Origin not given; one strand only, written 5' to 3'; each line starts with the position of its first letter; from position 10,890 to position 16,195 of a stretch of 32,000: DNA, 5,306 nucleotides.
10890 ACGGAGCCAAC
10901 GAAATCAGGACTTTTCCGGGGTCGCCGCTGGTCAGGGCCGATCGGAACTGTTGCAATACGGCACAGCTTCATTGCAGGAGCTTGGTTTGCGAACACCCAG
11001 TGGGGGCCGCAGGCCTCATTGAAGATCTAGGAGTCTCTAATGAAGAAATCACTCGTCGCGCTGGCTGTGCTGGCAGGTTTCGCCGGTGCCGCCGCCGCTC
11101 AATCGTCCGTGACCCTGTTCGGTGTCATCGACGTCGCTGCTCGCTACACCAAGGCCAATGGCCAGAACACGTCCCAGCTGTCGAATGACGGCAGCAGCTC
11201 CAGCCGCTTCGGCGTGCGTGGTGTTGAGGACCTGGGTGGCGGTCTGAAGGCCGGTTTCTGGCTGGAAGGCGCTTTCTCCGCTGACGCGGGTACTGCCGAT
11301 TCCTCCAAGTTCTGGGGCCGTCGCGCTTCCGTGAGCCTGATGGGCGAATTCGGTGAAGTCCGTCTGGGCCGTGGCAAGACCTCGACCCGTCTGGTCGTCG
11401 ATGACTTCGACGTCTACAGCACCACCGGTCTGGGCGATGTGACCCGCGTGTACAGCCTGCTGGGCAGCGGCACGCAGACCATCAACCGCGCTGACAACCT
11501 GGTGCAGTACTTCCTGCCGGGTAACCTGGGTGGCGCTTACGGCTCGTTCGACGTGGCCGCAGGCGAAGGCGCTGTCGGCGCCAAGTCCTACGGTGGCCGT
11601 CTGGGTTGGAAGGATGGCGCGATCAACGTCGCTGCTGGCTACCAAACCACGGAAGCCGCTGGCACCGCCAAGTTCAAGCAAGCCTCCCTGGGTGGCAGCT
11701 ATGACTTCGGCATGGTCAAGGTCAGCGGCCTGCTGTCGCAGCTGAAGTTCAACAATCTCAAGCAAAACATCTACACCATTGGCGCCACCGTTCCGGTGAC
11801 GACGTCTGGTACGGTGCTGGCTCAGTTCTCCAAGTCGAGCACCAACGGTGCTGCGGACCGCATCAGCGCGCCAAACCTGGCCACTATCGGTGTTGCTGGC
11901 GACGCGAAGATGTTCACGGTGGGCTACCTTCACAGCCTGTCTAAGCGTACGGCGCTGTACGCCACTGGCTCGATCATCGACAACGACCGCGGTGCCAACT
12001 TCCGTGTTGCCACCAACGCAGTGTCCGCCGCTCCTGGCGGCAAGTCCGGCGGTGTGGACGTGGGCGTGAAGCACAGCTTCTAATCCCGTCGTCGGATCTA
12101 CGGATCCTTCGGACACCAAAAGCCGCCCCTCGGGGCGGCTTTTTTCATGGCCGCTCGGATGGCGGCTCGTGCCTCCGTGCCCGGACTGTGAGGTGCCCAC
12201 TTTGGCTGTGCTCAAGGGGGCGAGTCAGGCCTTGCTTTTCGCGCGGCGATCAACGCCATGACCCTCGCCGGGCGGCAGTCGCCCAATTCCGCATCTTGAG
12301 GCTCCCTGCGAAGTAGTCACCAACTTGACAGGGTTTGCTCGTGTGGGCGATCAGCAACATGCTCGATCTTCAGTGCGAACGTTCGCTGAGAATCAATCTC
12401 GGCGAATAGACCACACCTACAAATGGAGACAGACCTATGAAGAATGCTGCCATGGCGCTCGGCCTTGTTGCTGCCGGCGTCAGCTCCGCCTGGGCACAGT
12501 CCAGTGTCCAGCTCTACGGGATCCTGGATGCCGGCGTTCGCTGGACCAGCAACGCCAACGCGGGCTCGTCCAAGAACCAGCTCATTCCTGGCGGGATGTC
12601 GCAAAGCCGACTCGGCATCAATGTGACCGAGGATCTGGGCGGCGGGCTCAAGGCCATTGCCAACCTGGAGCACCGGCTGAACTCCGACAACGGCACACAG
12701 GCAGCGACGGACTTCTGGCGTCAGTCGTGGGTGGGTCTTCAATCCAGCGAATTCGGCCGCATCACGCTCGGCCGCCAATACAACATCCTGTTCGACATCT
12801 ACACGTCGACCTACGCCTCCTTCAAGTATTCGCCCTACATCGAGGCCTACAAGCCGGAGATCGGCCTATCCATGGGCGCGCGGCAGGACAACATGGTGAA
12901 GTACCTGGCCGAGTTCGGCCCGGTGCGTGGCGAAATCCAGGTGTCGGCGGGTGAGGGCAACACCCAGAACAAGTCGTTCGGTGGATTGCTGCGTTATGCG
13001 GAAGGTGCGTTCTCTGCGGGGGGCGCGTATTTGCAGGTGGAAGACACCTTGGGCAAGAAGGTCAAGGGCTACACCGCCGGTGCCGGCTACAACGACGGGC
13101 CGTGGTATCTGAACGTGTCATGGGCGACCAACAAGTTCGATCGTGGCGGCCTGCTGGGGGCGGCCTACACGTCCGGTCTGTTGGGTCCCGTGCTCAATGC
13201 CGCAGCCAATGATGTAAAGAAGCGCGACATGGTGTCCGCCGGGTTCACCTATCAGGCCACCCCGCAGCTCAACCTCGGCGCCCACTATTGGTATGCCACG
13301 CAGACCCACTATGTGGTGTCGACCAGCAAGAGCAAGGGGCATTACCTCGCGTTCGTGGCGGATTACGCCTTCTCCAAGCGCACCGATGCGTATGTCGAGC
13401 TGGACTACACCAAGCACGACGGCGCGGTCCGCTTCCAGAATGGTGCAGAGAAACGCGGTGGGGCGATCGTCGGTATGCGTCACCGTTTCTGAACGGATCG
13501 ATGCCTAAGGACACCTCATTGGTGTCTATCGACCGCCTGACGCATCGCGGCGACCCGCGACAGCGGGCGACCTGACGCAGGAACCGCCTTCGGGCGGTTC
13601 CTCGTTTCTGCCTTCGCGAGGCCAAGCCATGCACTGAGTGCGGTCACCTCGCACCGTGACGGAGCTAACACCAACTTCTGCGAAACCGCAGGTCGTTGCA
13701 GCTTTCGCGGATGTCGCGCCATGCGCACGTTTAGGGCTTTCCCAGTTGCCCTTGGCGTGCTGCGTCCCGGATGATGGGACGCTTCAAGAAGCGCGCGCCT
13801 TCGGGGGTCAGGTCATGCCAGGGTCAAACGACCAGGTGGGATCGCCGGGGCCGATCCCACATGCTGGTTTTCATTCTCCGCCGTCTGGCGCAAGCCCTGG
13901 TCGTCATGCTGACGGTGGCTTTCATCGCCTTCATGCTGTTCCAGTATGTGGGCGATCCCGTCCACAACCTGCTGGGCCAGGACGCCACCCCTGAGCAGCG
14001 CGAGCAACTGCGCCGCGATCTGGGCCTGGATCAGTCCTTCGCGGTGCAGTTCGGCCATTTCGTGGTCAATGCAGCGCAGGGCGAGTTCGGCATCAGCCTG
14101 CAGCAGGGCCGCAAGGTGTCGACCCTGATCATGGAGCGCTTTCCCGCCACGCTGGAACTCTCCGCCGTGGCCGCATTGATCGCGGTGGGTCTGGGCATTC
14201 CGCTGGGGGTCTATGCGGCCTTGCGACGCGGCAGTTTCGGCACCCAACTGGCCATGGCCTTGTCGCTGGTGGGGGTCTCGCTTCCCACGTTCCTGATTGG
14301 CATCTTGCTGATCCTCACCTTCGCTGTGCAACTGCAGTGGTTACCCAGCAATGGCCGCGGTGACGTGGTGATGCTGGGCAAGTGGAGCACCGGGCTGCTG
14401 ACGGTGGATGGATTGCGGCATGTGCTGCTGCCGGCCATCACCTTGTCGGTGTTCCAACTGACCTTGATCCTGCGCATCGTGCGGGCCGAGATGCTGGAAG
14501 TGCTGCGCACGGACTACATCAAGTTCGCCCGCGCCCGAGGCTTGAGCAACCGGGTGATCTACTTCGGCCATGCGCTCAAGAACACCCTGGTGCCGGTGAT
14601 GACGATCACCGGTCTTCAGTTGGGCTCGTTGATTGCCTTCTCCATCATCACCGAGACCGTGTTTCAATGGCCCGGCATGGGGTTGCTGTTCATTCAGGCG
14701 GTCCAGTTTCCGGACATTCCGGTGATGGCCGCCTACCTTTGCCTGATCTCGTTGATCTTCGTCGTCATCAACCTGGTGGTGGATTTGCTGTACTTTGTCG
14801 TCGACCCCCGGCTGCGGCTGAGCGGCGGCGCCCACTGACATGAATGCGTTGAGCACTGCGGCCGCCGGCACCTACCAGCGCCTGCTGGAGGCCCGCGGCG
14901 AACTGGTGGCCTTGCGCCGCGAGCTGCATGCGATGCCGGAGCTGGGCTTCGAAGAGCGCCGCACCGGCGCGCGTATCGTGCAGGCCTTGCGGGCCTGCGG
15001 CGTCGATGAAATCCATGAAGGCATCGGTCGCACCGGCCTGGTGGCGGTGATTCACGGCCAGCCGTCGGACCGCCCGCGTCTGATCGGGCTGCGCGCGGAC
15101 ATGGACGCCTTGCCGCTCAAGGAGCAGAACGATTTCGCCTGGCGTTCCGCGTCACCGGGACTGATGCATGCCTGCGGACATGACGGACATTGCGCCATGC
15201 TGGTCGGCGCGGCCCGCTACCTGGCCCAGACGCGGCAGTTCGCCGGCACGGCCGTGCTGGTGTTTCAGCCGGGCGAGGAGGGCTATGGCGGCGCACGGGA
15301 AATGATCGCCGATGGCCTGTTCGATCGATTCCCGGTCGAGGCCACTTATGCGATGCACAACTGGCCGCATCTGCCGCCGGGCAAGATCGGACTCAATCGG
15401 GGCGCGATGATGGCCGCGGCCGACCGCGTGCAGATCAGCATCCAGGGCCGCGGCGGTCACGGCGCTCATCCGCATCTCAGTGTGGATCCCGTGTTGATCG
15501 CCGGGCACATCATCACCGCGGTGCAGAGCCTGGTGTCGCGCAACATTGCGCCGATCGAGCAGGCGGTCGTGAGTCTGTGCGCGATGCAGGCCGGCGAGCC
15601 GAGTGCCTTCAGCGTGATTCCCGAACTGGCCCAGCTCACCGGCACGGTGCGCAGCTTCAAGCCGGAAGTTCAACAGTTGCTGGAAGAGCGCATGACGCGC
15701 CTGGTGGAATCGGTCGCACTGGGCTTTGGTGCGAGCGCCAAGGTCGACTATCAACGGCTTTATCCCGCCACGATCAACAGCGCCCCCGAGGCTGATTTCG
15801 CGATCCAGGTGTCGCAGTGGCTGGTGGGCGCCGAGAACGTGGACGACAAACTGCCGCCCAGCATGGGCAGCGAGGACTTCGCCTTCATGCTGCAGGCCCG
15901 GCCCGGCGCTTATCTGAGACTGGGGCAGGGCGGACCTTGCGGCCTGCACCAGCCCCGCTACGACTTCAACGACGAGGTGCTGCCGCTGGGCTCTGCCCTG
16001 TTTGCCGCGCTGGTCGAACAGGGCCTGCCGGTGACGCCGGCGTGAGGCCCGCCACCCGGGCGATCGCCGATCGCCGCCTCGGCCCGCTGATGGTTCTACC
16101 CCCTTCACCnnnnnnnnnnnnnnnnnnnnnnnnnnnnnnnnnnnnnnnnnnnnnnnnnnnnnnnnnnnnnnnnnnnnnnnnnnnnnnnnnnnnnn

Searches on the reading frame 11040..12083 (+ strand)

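Call 63: search_protein_families(library=pfam, proteins=[window:11040-12083:+], max_evalue=0.00001)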
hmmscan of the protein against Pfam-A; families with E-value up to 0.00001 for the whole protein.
window:11040-12083:+ (347 aa): 2 families
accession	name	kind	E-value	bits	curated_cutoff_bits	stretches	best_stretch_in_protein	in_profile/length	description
PF13609.12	Porin_4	-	4.1e-49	168.5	27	1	7-316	1-308/310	Gram-negative porin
PF00267.27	Porin_1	-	2.7e-06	27.5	23.7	1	38-130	14-107/337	Gram-negative porin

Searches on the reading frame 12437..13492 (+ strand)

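Call 63: search_protein_families(library=pfam, proteins=[window:12437-13492:+], max_evalue=0.00001)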
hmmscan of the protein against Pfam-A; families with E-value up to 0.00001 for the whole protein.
window:12437-13492:+ (351 aa): 2 families
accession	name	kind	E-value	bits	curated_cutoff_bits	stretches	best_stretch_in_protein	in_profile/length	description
PF13609.12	Porin_4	-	5.5e-42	145.1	27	1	10-329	4-309/310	Gram-negative porin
PF00267.27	Porin_1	-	2.2e-13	50.8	23.7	1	47-351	25-337/337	Gram-negative porin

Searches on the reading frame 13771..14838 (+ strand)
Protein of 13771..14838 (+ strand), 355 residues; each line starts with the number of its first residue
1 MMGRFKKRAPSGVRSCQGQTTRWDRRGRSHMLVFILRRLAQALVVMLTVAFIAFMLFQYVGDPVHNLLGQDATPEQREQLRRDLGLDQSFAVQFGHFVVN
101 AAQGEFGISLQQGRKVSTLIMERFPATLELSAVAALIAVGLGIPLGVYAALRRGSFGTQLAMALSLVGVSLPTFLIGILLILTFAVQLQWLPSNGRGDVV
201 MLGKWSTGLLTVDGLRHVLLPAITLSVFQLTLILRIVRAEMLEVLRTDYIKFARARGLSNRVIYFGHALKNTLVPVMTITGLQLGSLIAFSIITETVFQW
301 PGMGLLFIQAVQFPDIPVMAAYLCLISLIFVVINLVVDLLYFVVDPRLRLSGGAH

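Call 63: search_protein_families(library=pfam, proteins=[window:13771-14838:+], max_evalue=0.00001)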
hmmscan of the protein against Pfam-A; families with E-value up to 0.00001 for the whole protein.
window:13771-14838:+ (355 aa): 2 families
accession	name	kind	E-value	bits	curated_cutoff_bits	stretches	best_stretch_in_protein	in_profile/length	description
PF00528.27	BPD_transp_1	-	1.1e-37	130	26.4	1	142-349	1-183/184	Binding-protein-dependent transport system inner membrane component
PF19300.4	BPD_transp_1_N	-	3.8e-16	59.7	23.8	1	31-130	1-113/114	Binding-prot-dependent transport system membrane comp, N-term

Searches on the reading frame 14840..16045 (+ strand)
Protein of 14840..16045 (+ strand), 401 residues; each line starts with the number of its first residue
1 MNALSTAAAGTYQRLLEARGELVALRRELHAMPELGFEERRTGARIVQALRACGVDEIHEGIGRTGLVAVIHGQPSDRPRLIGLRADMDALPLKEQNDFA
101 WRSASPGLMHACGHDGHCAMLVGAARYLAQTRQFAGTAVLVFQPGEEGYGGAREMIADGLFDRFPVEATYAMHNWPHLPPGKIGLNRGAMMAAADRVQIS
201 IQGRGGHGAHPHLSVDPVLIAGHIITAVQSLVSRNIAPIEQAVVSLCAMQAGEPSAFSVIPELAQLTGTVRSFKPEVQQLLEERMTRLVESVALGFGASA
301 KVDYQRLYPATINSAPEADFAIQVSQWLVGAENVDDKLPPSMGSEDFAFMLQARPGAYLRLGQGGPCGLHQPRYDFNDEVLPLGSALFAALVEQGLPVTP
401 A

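Call 65: search_protein_families(library=pfam, proteins=[window:14840-16045:+], max_evalue=0.00001)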
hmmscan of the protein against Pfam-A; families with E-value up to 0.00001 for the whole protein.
window:14840-16045:+ (401 aa): 2 families
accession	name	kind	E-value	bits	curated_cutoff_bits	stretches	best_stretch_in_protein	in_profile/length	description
PF01546.33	Peptidase_M20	-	3.5e-42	145.1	24.6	1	84-394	2-206/206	Peptidase family M20/M25/M40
PF07687.19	M20_dimer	-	1.6e-06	28.5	21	1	197-289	9-99/107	Peptidase dimerisation domain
